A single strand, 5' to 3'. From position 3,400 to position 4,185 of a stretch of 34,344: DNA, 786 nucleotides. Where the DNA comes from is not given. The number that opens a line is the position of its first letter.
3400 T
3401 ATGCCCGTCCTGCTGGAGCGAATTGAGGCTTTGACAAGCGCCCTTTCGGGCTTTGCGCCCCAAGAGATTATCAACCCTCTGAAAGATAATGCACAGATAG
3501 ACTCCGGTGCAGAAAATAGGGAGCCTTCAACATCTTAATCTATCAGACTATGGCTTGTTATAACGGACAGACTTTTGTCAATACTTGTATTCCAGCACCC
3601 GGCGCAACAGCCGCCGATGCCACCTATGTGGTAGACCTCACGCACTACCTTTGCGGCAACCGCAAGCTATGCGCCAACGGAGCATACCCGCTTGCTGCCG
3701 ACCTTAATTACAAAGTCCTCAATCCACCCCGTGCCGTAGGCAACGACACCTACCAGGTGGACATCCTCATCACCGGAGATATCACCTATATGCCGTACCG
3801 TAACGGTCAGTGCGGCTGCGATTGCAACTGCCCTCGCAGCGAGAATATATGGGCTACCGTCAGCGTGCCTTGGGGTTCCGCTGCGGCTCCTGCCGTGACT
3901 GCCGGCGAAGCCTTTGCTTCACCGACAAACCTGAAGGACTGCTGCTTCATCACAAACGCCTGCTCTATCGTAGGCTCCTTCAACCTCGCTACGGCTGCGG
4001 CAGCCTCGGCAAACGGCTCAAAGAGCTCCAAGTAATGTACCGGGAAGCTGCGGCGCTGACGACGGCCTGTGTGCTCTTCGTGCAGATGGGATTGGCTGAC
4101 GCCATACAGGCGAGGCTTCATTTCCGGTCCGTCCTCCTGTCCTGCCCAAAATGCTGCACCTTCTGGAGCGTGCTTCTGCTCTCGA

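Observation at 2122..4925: Terminator-bracketed cargo operon of small cysteine-rich and membrane proteins with no recognisable family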

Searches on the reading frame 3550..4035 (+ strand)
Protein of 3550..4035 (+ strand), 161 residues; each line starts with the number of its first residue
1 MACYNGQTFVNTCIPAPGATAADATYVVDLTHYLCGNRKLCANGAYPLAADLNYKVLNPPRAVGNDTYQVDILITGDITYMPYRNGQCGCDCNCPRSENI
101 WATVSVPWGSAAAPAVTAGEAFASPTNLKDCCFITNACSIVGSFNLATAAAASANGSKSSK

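Call 4: search_protein_families(library=pfam, proteins=[window:3550-4035:+], max_evalue=1)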
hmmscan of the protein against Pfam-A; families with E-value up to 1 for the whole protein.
window:3550-4035:+ (161 aa): 0 families

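Call 5: search_protein_families(library=phrogs, proteins=[window:3550-4035:+], max_evalue=1)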
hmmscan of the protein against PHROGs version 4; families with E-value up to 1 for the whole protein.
window:3550-4035:+ (161 aa): 0 families

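Call 10: find_related_loci(query=window:3550-4032:+, collection=viral_contigs, flank=6000)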
Query window:3550-4032:+ (161 aa) in viral_contigs; peptide patterns used: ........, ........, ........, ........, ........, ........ (x = any residue, [..] = any of these).
12 stretches matched a pattern; 9 encode a relative of the query (tblastn E <= 1e-3); 9 distinct loci.
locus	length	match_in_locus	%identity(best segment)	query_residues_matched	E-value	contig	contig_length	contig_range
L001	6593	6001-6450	91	1-148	2e-84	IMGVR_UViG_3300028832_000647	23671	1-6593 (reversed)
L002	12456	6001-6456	74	1-149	2e-74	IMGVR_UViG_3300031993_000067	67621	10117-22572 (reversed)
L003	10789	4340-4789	76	1-149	1e-74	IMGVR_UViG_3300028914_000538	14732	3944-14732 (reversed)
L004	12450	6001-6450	76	1-149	1e-74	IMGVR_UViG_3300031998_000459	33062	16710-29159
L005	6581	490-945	74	1-149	5e-74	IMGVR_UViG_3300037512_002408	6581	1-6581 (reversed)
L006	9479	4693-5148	74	1-149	4e-73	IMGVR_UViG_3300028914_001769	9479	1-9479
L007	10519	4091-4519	48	5-149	4e-43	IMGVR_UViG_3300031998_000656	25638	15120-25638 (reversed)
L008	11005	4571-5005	48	5-149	2e-33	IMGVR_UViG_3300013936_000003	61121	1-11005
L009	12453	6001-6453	48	5-153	1e-46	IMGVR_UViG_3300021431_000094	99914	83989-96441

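Call 11: search_dna_similar(query=window:3550-4032:+, collection=phages, mode=protein, max_evalue=0.01)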
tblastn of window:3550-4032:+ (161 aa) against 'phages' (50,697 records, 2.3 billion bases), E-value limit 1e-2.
Records with a match: 1; places in all: 1; records where one place covers at least 80% of the query: 0.
Best place of each record, by identity: <60% 1.
By first word of the organism name: Bacteroides 1.
By host as written in the record: Bacteroides salyersiae BSC162 1.
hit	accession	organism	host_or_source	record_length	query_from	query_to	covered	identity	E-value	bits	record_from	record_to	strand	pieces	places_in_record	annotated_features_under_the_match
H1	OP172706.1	Bacteroides phage BS162P1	Bacteroides salyersiae BSC162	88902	21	129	68%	30.6%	9e-5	47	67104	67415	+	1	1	hypothetical protein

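Call 16: get_annotated_region(hit=H1, flank=8000)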
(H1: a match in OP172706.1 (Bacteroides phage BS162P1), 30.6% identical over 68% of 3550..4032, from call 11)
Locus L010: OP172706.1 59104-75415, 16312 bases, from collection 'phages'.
description: Bacteroides phage BS162P1, partial genome.
organism: Bacteroides phage BS162P1 (NCBI taxid 2968579)
taxonomy: Viruses; Duplodnaviria; Heunggongvirae; Uroviricota; Caudoviricetes
host: Bacteroides salyersiae BSC162; source: municipal sewage; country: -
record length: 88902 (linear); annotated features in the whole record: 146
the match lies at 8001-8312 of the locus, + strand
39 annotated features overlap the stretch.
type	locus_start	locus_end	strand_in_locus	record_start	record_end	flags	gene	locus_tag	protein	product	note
CDS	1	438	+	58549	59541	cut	-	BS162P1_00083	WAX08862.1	DNA endonuclease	DNA endonuclease I-HmuI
CDS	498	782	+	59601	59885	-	-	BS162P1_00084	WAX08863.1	hypothetical protein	-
CDS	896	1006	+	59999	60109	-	-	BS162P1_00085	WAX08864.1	hypothetical protein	-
CDS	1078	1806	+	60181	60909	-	-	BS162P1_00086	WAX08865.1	hypothetical protein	-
CDS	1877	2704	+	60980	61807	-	-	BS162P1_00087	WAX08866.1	hypothetical protein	-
CDS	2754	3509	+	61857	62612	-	-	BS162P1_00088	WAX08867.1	hypothetical protein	-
CDS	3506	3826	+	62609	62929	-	-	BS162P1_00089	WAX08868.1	hypothetical protein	-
CDS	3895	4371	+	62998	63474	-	-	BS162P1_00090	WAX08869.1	hypothetical protein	-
CDS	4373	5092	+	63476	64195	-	-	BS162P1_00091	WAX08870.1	hypothetical protein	-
CDS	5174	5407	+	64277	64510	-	-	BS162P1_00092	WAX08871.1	hypothetical protein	-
CDS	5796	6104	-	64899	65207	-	-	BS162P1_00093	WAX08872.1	hypothetical protein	-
CDS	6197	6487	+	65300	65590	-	-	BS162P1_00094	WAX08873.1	hypothetical protein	-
CDS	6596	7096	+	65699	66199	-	-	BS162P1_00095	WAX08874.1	hypothetical protein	-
CDS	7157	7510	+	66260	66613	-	-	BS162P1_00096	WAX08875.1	hypothetical protein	-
CDS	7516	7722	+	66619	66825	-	-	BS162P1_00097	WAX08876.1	hypothetical protein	-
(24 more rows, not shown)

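Call 17: search_protein_families(library=pfam, proteins=[L009:22-1593:+, L009:2329-2859:+, L009:2840-3154:+, L009:3167-4564:+, L009:6821-7276:+, L009:7296-8351:+, L009:8377-11187:+, L009:11192-11482:+, L009:11531-11953:+, L009:11929-12339:+], max_evalue=0.01)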
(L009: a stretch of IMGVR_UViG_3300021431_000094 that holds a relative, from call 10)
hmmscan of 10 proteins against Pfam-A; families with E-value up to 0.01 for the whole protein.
L009:22-1593:+ (523 aa): 3 families
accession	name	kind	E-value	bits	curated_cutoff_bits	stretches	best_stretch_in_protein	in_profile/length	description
PF03796.21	DnaB_C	-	1.1e-07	31.9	27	1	224-487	2-253/255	DnaB-like helicase C terminal domain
PF13481.12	AAA_25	-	5.4e-06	26.6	27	1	228-404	19-194/195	AAA domain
PF06745.19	ATPase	-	0.0011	18.9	26.6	1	224-279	1-58/231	KaiC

L009:2329-2859:+ (176 aa): 1 family
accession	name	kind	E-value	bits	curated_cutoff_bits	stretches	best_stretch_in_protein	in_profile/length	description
PF25724.1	crAss_THA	-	6.6e-06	26.4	27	1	6-173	6-181/182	Crassvirus tail hub protein A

L009:2840-3154:+ (104 aa): 1 family
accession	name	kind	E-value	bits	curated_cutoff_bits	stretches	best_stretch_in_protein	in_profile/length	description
PF25711.1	crAss_THB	-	0.00022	21.6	27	1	7-68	10-73/113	Crassvirus tail hub protein B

L009:3167-4564:+ (465 aa): 1 family
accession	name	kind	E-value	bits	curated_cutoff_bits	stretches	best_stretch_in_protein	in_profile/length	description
PF18998.6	Flg_new_2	-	0.00013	22.3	23.6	1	276-341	9-71/73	Divergent InlB B-repeat domain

L009:6821-7276:+ (151 aa): 1 family
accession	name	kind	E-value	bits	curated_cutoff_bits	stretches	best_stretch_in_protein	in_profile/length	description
PF25223.1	DUF7841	-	3.5e-11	43.8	25.2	1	44-146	4-113/114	Domain of unknown function (DUF7841)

L009:7296-8351:+ (351 aa): 1 family
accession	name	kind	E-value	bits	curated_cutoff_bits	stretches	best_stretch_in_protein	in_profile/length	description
PF13192.12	Thioredoxin_3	-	0.0096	16.4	24.8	0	178-226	19-64/76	Thioredoxin domain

L009:8377-11187:+ (936 aa): 0 families

L009:11192-11482:+ (96 aa): 0 families

L009:11531-11953:+ (140 aa): 1 family
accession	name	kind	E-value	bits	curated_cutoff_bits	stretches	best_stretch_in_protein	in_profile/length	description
PF01510.30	Amidase_2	-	5.7e-18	66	26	1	2-128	2-130/131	N-acetylmuramoyl-L-alanine amidase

L009:11929-12339:+ (136 aa): 0 families

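Call 18: search_protein_families(library=phrogs, proteins=[L009:22-1593:+, L009:2329-2859:+, L009:2840-3154:+, L009:3167-4564:+, L009:6821-7276:+, L009:7296-8351:+, L009:8377-11187:+, L009:11192-11482:+, L009:11531-11953:+, L009:11929-12339:+], max_evalue=0.01)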
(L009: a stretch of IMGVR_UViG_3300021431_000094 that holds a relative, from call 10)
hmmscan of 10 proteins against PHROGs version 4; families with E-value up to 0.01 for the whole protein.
L009:22-1593:+ (523 aa): 4 families
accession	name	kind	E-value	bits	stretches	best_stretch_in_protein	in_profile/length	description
phrog_239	-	DNA, RNA and nucleotide metabolism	1.7e-30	107.7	1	224-489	339-598/801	DNA primase/helicase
phrog_5482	-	unknown function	1.2e-29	104.2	1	236-493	47-302/341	-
phrog_19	-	DNA, RNA and nucleotide metabolism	2.5e-26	93.7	1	209-434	318-543/621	DnaB-like replicative helicase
phrog_243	-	DNA, RNA and nucleotide metabolism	5.9e-12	46.1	1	225-489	19-267/273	DnaB-like replicative helicase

L009:2329-2859:+ (176 aa): 0 families

L009:2840-3154:+ (104 aa): 0 families

L009:3167-4564:+ (465 aa): 0 families

L009:6821-7276:+ (151 aa): 0 families

L009:7296-8351:+ (351 aa): 2 families
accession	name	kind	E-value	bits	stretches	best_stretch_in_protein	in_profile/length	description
phrog_18608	-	unknown function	5.8e-07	30.1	1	175-210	196-231/416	-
phrog_16348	-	unknown function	1.9e-05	24.2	1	125-157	230-262/818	-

L009:8377-11187:+ (936 aa): 3 families
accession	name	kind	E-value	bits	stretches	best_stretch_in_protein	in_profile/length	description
phrog_16348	-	unknown function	2.8e-06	26.9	1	117-145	234-262/818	-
phrog_19976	-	tail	0.00063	20.3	1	140-184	102-142/256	tail assembly protein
phrog_25979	-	unknown function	0.0011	18.8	1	141-184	174-213/521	-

L009:11192-11482:+ (96 aa): 0 families

L009:11531-11953:+ (140 aa): 14 families
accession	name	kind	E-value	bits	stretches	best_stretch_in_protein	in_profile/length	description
phrog_822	-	lysis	3.9e-56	191.2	1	2-138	21-156/215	amidase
phrog_1493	-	lysis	8e-28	98.7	1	3-135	32-167/394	endolysin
phrog_35436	-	lysis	1.5e-17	64.7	1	2-128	16-135/266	amidase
phrog_1794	-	lysis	2.9e-14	54.3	1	4-128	55-180/336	amidase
phrog_7698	-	lysis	3.9e-11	44.3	1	3-128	22-139/316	endolysin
phrog_21433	-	lysis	1.1e-07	33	1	3-101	5-99/174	endolysin; inhibits RNA polymerase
phrog_833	-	lysis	3.8e-06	27.8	1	4-129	29-150/294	endolysin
phrog_3088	-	lysis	5.5e-05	24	1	28-133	43-146/248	amidase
phrog_9611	-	lysis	0.00013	22.6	1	2-132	20-153/246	endolysin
phrog_670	-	lysis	0.00059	19.8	1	3-131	111-237/596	endolysin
phrog_2338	-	lysis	0.00078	19.9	1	5-128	28-146/346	endolysin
phrog_19265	-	unknown function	0.0031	18.2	1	3-128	22-142/293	-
phrog_5867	-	lysis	0.0037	16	1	39-116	502-582/1029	endolysin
phrog_700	-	lysis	0.0076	16.6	0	3-51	207-247/491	endolysin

L009:11929-12339:+ (136 aa): 1 family
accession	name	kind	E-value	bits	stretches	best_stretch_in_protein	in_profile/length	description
phrog_1365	-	unknown function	9.5e-16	58.9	1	9-132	5-122/127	-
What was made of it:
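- In L009 it lies 4.7 kb from an amidase (calls 17, 18).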

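Call 21: find_homologous_proteins(query=window:3550-4032:+, max_evalue=0.001)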
Query window:3550-4032:+ (161 aa): 181 proteins with E <= 0.001 among 720 candidates; the best 120 are listed.
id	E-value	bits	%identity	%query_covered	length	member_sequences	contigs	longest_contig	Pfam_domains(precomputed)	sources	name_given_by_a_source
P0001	3.4e-93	328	90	100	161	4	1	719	-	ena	-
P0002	9.0e-92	324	91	92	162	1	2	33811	-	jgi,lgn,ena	jgi:hypothetical protein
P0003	3.5e-87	309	86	100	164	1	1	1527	-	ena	-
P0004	2.8e-82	293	81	92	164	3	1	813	-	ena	-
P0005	2.9e-81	289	79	100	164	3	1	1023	-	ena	-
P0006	2.5e-77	277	77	99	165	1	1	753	-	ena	-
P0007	3.1e-77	276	78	93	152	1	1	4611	-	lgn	-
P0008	1.3e-75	271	80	93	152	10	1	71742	-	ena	-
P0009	5.7e-75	269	77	99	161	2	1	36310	-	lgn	-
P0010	1.2e-74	268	77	93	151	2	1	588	-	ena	-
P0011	2.9e-73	263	71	99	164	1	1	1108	-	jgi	jgi:hypothetical protein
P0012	3.0e-72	260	76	93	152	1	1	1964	-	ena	-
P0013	4.8e-72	259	76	93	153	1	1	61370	-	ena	-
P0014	1.2e-70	255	71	100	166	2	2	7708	-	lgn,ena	-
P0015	4.0e-70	253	70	96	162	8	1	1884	-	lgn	-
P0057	8.2e-66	239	74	93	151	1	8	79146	-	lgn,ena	-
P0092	2.4e-63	231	72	92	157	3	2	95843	-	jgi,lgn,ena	jgi:hypothetical protein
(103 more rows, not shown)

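Call 27: search_dna_similar(query=L010:8411-8725:+, collection=phages, mode=protein, max_evalue=1, max_rows=40)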
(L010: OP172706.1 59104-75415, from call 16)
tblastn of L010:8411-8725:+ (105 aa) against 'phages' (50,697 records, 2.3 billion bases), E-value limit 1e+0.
Records with a match: 1; places in all: 1; records where one place covers at least 80% of the query: 1.
Best place of each record, by identity: >=99% 1.
By first word of the organism name: Bacteroides 1.
By host as written in the record: Bacteroides salyersiae BSC162 1.
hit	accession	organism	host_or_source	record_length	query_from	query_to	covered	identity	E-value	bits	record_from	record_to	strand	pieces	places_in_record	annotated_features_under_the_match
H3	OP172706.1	Bacteroides phage BS162P1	Bacteroides salyersiae BSC162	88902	1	105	100%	100.0%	1e-57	196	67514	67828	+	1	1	hypothetical protein (x2)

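Call 32: search_solved_structures(query=A2, max_evalue=10)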
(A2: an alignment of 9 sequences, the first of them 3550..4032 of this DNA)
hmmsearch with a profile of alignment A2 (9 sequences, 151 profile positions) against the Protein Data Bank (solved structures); distinct sequences matched with E-value up to 10: 1.
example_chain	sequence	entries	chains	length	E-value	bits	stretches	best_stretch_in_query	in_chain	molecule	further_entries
3jbw_B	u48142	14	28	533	0.025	17.8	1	17-134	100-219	V(D)J recombination-activating protein 2 | Recombination activating gene 2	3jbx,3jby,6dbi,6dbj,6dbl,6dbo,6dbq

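Call 34: search_protein_families(library=pfam, proteins=[L002:287-1867:+, L002:1867-2598:+, L002:3010-3501:+, L002:4449-5084:-, L002:7416-8027:+, L007:875-1369:+, L007:1426-1896:+, L007:2011-2373:+, L007:4903-5394:+, L007:7672-8442:-], max_evalue=0.01)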
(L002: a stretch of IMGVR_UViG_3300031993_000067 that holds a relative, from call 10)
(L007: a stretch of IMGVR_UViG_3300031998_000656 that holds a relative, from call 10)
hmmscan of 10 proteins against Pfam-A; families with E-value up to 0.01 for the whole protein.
L002:287-1867:+ (526 aa): 1 family
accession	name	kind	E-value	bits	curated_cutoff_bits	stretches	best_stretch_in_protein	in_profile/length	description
PF05133.19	SPP1_portal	-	8.9e-19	68.2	25.5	1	114-500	33-410/416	Phage portal protein, SPP1 Gp6-like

L002:1867-2598:+ (243 aa): 0 families

L002:3010-3501:+ (163 aa): 0 families

L002:4449-5084:- (211 aa): 2 families
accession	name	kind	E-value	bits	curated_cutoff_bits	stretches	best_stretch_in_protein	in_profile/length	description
PF07463.16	NUMOD4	-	4e-09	37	23.4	1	15-44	1-27/49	NUMOD4 motif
PF13392.12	HNH_3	-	1.8e-08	34.3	24.8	1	87-127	4-44/46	HNH endonuclease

L002:7416-8027:+ (203 aa): 0 families

L007:875-1369:+ (164 aa): 0 families

L007:1426-1896:+ (156 aa): 2 families
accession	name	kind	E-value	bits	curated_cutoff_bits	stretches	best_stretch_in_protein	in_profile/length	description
PF05105.17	Phage_holin_4_1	-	1.7e-06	28.5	22.2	1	29-121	8-98/116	Bacteriophage holin family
PF12084.13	DUF3561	-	0.0084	16.7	25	0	91-139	57-102/107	Protein of unknown function (DUF3561)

L007:2011-2373:+ (120 aa): 0 families

L007:4903-5394:+ (163 aa): 1 family
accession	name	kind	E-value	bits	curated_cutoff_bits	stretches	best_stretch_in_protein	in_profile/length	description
PF25223.1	DUF7841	-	2.7e-10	40.9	25.2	1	34-161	2-113/114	Domain of unknown function (DUF7841)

L007:7672-8442:- (256 aa): 0 families
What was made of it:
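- In L009 the cassette lies between genes that look like tail-fibre genes, and in L002 it follows a portal gene (calls 17, 34).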

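Call 35: search_protein_families(library=pfam, proteins=[L008:1079-1540:+, L008:1823-2260:+, L008:2257-2646:+, L008:2588-2893:+, L008:5530-5847:+, L008:5949-6485:+, L008:6911-7552:+, L008:7566-8777:+, L008:8774-9955:+, L008:9952-10572:+], max_evalue=0.01)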
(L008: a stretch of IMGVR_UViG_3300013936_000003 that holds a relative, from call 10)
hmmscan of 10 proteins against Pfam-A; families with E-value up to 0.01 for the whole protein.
L008:1079-1540:+ (153 aa): 1 family
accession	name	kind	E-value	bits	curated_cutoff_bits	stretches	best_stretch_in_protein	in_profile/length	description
PF18925.5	DUF5675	-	2.9e-26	92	26.7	1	5-143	2-114/114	Family of unknown function (DUF5675)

L008:1823-2260:+ (145 aa): 0 families

L008:2257-2646:+ (129 aa): 0 families

L008:2588-2893:+ (101 aa): 1 family
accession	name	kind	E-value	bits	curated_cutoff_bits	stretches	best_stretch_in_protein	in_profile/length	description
PF02954.25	HTH_8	-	0.005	17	22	0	51-68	20-37/42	Bacterial regulatory protein, Fis family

L008:5530-5847:+ (105 aa): 0 families

L008:5949-6485:+ (178 aa): 0 families

L008:6911-7552:+ (213 aa): 0 families

L008:7566-8777:+ (403 aa): 3 families
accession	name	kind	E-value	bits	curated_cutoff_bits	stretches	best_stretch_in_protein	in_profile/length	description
PF00176.29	SNF2-rel_dom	-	1.2e-11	44.8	24.9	1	100-250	121-264/290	SNF2-related domain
PF00271.37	Helicase_C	-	0.00032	21.4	23.5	0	324-357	77-110/110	Helicase conserved C-terminal domain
PF04851.21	ResIII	-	0.0028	18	22.5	1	3-42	3-47/164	Type III restriction enzyme, res subunit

L008:8774-9955:+ (393 aa): 2 families
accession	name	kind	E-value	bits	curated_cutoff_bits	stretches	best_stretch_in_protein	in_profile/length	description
PF11922.13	DUF3440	-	4.3e-29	102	25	1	239-344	1-104/182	Domain of unknown function (DUF3440)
PF01507.26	PAPS_reduct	-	1.4e-09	38.6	22.5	1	27-236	2-164/175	Phosphoadenosine phosphosulfate reductase domain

L008:9952-10572:+ (206 aa): 1 family
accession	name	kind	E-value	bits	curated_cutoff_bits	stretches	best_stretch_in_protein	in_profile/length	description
PF02195.25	ParB_N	-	0.0042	17.5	26.3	1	38-104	3-67/95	ParB N-terminal domain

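Call 36: predict_structure(alignment_id=A1)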
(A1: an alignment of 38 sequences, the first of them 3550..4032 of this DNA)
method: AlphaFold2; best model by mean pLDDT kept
length: 161 residues; sequences in the alignment: 38
mean_pLDDT: 82.4   pTM: 0.74
mean pLDDT of the five models: 82.4, 80.7, 78.9, 78.7, 72.9
residues with pLDDT >= 90: 76; 70-90: 56; 50-70: 15; < 50: 14
segments of 3 or more residues with pLDDT < 50: 88-90, 152-161
pLDDT, mean of each block of 10 residues (from residue 1): 76 87 89 88 83 93 89 93 64 79 92 91 81 84 88 46 44
secondary structure, 60 per line:
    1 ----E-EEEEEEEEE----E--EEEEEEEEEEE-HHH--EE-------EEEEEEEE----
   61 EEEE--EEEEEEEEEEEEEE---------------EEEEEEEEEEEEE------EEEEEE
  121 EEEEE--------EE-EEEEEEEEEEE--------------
elements in order: E7-15 E23-33 E49-56 E61-64 E67-80 E96-108 E115-125 E137-147
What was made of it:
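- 3550..4035 (+): g5: all-beta, Cys-rich 161-aa protein. C35, C41, C94 and C131 are invariant, and loop 81-95 (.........) is Cys-rich. The AlphaFold2 model has pLDDT 82.4 and eight long strands (call 36).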

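Call 38: fold_search(model_id=the predicted structure, library=pdb)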
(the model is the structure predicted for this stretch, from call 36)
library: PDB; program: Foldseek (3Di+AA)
matches with E <= 10: 868; with E <= 0.001: 0
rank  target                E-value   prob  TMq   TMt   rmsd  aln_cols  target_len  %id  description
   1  9fzd_A                3.4e-02  0.14  0.17  0.16  22.4       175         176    8  Structure of OmpA-long in complex with nanobody Nb39 (released 2024-07-17)
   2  5ds1_A                6.9e-02  0.54  0.23  0.35   9.5       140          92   14  Core domain of the class II small heat-shock protein HSP 17.7 from Pisum sativum (released 2016-09-28)
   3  9fzc_A                8.5e-02  0.12  0.19  0.18  16.9       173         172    8  Structure of OmpA-short in complex with nanobody Nb01 (released 2024-07-17)
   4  9b7j_N                1.2e-01  0.11  0.17  0.13   8.4       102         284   13  Cryo-EM structure of human dynactin complex bound to Chlamydia effector Dre1 (released 2025-04-16)
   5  7ds6_A                1.3e-01  0.23  0.21  0.15   7.8       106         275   15  Crystal structure of actin capping protein in complex with twinflin-1/CD2AP CPI chimera peptide (TWN-CDC) (released 2021-03-03)
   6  6cb8                  1.3e-01  0.12  0.17  0.13  21.1       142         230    8  Cryo-EM structure of the Gasdermin A3 membrane pore (released 2018-04-25)
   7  8axl_A                1.3e-01  0.09  0.15  0.09  21.4       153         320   11  Outer membrane secretin pore of the type 3 secretion system of Shigella flexneri (released 2023-03-01)
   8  9y9l_Y                1.4e-01  0.54  0.24  0.17   7.6       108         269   12  CP at the barbed end with one cofilin on second-to-last subunit (released 2026-03-04)
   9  6yfj_AA               1.8e-01  0.14  0.18  0.22  10.2        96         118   14  Virus-like particle of bacteriophage ESE001 (released 2020-09-02)
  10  8c7f_B                2.3e-01  0.12  0.18  0.05  16.7       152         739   10  Crystal structure of beta-xylosidase mutant (D281N, E517Q) from Thermotoga maritima in complex with xylopentaose (released 2024-01-24)
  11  5w5p                  2.5e-01  0.10  0.20  0.08  16.3       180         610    7  Crystal structure of Acinetobacter baumannii phage AM24 tailspike protein (released 2018-12-19)
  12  7pdz_F                2.5e-01  0.08  0.17  0.13   8.4       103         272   14  Structure of capping protein bound to the barbed end of a cytoplasmic actin filament (released 2021-09-01)
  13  7zb3_A                2.8e-01  0.10  0.17  0.05  17.8       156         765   10  Crystal structure of beta-xylosidase from Thermotoga maritima in complex with xylohexaose hydrolysed to xylobiose (released 2023-04-05)
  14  8f8q_G                2.8e-01  0.08  0.17  0.13   8.3       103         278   14  Cryo-EM structure of the CapZ-capped barbed end of F-actin (released 2023-06-07)
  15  8hqo_a                3.0e-01  0.12  0.17  0.17  15.4       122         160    4  Neck of DT57C bacteriophage in the full state (released 2023-12-13)
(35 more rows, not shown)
